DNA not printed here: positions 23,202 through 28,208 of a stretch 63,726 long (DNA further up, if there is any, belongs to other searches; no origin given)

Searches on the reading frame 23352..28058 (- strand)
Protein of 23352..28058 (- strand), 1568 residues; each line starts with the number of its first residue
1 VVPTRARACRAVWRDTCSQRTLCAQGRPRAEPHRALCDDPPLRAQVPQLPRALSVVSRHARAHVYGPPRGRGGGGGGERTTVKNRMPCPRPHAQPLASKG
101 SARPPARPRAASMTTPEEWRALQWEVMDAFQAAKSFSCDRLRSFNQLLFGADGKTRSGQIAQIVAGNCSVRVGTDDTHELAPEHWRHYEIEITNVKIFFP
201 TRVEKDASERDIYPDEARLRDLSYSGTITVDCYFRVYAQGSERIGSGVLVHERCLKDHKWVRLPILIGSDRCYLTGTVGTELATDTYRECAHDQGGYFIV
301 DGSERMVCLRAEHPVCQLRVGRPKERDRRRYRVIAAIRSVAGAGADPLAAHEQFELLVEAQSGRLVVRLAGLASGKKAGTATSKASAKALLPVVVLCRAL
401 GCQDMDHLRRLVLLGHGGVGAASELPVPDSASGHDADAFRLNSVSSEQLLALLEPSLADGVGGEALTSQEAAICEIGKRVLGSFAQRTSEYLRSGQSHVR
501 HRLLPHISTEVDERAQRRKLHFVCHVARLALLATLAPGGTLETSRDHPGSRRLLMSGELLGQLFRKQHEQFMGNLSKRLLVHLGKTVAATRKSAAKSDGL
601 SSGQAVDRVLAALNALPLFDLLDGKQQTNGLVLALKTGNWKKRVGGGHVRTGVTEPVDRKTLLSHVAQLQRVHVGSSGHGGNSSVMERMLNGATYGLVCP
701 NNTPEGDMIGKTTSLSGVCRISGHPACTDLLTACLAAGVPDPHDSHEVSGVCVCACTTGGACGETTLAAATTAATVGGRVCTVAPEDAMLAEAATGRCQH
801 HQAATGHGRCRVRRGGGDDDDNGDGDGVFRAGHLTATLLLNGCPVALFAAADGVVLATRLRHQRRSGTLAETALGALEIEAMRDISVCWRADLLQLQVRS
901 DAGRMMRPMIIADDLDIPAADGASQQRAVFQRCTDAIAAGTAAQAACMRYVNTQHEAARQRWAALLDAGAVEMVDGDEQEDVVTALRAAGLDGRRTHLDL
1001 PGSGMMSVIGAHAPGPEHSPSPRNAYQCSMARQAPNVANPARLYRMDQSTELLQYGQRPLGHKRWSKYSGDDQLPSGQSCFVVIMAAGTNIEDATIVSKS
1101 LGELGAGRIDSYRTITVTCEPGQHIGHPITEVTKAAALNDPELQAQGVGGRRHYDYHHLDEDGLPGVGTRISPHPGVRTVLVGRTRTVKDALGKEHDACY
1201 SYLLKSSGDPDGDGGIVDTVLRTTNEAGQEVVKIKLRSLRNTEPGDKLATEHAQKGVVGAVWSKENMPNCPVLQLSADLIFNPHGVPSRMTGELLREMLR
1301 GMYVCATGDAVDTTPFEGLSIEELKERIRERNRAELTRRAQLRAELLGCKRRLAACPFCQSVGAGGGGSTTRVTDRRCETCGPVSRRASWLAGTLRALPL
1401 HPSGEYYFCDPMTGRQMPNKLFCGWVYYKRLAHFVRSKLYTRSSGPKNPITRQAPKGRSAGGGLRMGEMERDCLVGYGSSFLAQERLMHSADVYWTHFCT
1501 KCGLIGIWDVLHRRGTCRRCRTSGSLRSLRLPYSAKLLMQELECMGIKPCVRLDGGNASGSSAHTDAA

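Call 13: search_protein_families(library=pfam, proteins=[window:23352-28058:-], max_evalue=0.01)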
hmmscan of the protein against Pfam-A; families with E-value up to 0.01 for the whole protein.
window:23352-28058:- (1568 aa): 6 families
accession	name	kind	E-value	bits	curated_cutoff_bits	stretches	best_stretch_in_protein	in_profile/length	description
PF00562.33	RNA_pol_Rpb2_6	-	3.2e-72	244.2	23.4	1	1011-1459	3-372/373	RNA polymerase Rpb2, domain 6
PF04563.20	RNA_pol_Rpb2_1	-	2.2e-25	89.9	28.2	1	142-599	8-200/203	RNA polymerase beta subunit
PF04560.25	RNA_pol_Rpb2_7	-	5.6e-22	78.4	32.1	1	1462-1551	1-84/87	RNA polymerase Rpb2, domain 7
PF04565.21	RNA_pol_Rpb2_3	-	1.1e-08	35.5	21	1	658-721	4-68/68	RNA polymerase Rpb2, domain 3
PF04566.18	RNA_pol_Rpb2_4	-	2.7e-05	24.6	28.7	1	840-912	3-61/62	RNA polymerase Rpb2, domain 4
PF04561.19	RNA_pol_Rpb2_2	-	0.0025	17.9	21.7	1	382-553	43-189/190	RNA polymerase Rpb2, domain 2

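Call 24: find_related_loci(query=window:23352-27722:-, collection=viral_contigs, flank=10000)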
Query window:23352-27722:- (1456 aa) in viral_contigs; peptide patterns used: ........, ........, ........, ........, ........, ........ (x = any residue, [..] = any of these).
No stretch of DNA in the collection matches any of the patterns.

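Call 25: find_homologous_proteins(query=window:23352-27722:-)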
Query window:23352-27722:- (1456 aa): 39 proteins with E <= 0.001 among 8000 candidates.
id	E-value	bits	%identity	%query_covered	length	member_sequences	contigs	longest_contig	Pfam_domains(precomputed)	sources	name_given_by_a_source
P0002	0.0e+0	3350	100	100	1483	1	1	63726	PF04565.22,PF04560.26,PF04566.19,PF04563.21,PF00562.34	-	-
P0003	2.6e-99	351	32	27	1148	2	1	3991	PF04565.22,PF04561.20,PF04560.26,PF04566.19,PF04567.23,PF04563.21,PF00562.34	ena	-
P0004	1.8e-89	319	28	30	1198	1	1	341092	PF04565.22,PF04561.20,PF04560.26,PF04566.19,PF04567.23,PF04563.21,PF00562.34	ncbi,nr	ncbi:DNA-dependent RNA polymerase II [Agyrium rufum]|nr:DNA-dependent RNA polymerase II [Agyrium ruf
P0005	9.1e-84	300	25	84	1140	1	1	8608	PF04565.22,PF04561.20,PF04560.26,PF04566.19,PF04563.21,PF00562.34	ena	-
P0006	6.4e-82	294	35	25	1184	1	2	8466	PF04565.22,PF04561.20,PF04560.26,PF04566.19,PF04563.21,PF00562.34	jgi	jgi:DNA-directed RNA polymerase II subunit RPB2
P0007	1.8e-81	292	46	10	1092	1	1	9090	PF04565.22,PF04561.20,PF04560.26,PF04566.19,PF04563.21,PF00562.34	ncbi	-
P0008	2.8e-79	285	29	33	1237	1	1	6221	PF04565.22,PF04561.20,PF04560.26,PF04566.19,PF04567.23,PF04563.21,PF00562.34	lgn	-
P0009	1.2e-78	283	25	83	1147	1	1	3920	PF04565.22,PF04561.20,PF04560.26,PF04566.19,PF04563.21,PF00562.34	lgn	-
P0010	2.3e-71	259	26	32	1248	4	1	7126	PF04565.22,PF04561.20,PF04560.26,PF04566.19,PF04567.23,PF04563.21,PF00562.34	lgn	-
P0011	5.7e-68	248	23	42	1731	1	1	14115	PF04565.22,PF04561.20,PF04560.26,PF04566.19,PF04567.23,PF04563.21,PF00562.34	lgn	-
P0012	3.9e-64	235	25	27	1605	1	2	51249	PF04565.22,PF04561.20,PF04560.26,PF04566.19,PF04567.23,PF04563.21,PF00562.34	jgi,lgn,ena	-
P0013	6.7e-63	231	26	37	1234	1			PF04565.22,PF04561.20,PF04560.26,PF04566.19,PF04567.23,PF04563.21,PF00562.34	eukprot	eukprot:gene3899-715_t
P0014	3.7e-58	215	26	49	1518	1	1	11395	PF04565.22,PF04561.20,PF04560.26,PF04566.19,PF04563.21,PF00562.34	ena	-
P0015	2.1e-57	213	27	30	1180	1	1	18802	PF04565.22,PF04561.20,PF04560.26,PF04566.19,PF04567.23,PF04563.21,PF00562.34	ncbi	-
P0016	3.7e-56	208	40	9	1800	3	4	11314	PF04565.22,PF04560.26,PF04566.19,PF04563.21,PF00562.34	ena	-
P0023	1.0e-51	194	26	36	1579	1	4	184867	PF04565.22,PF04561.20,PF04560.26,PF04566.19,PF04563.21,PF00562.34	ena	-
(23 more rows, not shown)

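Call 48: find_encoding_contigs(protein=P0023, flank=10000, max_places=2)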
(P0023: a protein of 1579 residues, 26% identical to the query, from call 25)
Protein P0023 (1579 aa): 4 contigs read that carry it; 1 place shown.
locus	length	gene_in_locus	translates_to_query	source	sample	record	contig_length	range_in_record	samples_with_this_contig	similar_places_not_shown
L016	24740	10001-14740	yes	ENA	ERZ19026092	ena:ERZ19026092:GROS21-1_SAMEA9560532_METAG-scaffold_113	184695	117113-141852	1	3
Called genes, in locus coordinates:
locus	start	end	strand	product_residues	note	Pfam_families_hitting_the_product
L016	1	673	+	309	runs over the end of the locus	-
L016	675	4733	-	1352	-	PF04563:RNA_pol_Rpb2_1, PF04561:RNA_pol_Rpb2_2, PF04565:RNA_pol_Rpb2_3, PF04566:RNA_pol_Rpb2_4, PF14890:Intein_splicing (faint), PF00562:RNA_pol_Rpb2_6, PF04560:RNA_pol_Rpb2_7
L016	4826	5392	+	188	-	-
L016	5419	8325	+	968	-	PF01624:MutS_I, PF05192:MutS_III, PF00488:MutS_V, PF01844:HNH (weak), PF13391:HNH_2 (faint)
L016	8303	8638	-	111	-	-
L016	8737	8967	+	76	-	PF01194:RNA_pol_N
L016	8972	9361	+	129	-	-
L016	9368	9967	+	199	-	-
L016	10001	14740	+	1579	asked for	PF04563:RNA_pol_Rpb2_1, PF04561:RNA_pol_Rpb2_2, PF04565:RNA_pol_Rpb2_3, PF04566:RNA_pol_Rpb2_4, PF00562:RNA_pol_Rpb2_6, PF04560:RNA_pol_Rpb2_7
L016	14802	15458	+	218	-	PF01191:RNA_pol_Rpb5_C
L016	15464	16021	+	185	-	-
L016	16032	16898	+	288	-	PF01437:PSI (weak)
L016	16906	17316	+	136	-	-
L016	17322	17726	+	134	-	-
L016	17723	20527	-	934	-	PF23162:AEP_C962R, PF08707:PriCT_2, PF08706:D5_N, PF19263:DUF5906 (weak)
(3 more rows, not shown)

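Call 49: find_encoding_contigs(protein=P0005, flank=10000, max_places=2)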
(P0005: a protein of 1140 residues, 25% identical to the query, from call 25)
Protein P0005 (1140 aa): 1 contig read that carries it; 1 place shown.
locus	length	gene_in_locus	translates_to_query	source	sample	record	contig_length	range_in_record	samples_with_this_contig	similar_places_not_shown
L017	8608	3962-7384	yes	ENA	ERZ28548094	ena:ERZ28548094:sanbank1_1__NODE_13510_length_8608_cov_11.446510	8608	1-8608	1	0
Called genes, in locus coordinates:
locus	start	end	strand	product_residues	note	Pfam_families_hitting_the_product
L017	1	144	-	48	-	?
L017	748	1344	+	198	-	-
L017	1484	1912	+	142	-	-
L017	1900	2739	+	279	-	-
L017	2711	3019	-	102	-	-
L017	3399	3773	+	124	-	-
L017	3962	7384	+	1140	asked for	PF04563:RNA_pol_Rpb2_1, PF04561:RNA_pol_Rpb2_2, PF04565:RNA_pol_Rpb2_3, PF04566:RNA_pol_Rpb2_4 (weak), PF00562:RNA_pol_Rpb2_6, PF04560:RNA_pol_Rpb2_7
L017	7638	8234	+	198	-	PF04749:PLAC8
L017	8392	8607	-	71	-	?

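Call 50: find_encoding_contigs(protein=P0003, flank=10000, max_places=2)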
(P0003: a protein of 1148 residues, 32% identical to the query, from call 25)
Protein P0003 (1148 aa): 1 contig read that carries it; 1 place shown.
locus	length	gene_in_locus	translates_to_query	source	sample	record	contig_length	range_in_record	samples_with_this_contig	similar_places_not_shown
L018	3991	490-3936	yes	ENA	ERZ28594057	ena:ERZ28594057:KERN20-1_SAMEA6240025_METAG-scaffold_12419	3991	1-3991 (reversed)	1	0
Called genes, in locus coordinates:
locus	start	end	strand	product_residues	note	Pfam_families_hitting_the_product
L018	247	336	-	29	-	-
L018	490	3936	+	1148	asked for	PF04563:RNA_pol_Rpb2_1, PF04561:RNA_pol_Rpb2_2, PF04565:RNA_pol_Rpb2_3, PF04566:RNA_pol_Rpb2_4, PF04567:RNA_pol_Rpb2_5 (weak), PF00562:RNA_pol_Rpb2_6, PF04560:RNA_pol_Rpb2_7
